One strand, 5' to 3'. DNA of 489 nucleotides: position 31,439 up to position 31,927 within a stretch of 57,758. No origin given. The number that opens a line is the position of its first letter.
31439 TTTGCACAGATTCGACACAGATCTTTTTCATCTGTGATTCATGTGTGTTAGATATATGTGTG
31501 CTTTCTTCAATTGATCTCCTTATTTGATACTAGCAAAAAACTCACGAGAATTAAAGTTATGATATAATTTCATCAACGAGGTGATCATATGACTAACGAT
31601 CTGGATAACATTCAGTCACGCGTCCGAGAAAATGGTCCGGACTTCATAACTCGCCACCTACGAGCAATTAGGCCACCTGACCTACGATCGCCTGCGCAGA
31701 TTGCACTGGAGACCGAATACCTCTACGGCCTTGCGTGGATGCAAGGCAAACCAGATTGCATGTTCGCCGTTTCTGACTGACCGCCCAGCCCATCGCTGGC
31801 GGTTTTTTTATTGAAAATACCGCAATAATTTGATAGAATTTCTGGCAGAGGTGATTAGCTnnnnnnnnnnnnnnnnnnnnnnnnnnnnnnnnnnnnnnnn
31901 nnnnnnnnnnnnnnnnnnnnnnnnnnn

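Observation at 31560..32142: Twin mini-cassettes encoding 63-aa and 87-aa proteins with identical terminator arms, butted against the dinB stop codon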

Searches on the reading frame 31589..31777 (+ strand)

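Call 7: search_protein_families(library=pfam, proteins=[window:31589-31777:+], max_evalue=1)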
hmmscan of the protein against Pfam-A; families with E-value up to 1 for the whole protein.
window:31589-31777:+ (63 aa): 1 family
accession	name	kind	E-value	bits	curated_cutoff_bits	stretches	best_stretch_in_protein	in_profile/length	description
PF06284.16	Cytomega_UL84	-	0.17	10.8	25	1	2-49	92-138/586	Cytomegalovirus UL84 protein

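Call 10: search_protein_families(library=phrogs, proteins=[window:31589-31777:+], max_evalue=1)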
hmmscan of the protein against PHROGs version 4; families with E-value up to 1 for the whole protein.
window:31589-31777:+ (63 aa): 0 families

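Call 11: search_protein_families(library=ncbifam, proteins=[window:31589-31777:+], max_evalue=1)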
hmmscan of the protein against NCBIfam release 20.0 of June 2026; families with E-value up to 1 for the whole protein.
window:31589-31777:+ (63 aa): 0 families

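Call 72: search_protein_families(library=padloc, proteins=[window:31589-31777:+], max_evalue=1)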
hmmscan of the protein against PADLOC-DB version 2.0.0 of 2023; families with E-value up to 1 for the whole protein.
window:31589-31777:+ (63 aa): 0 families
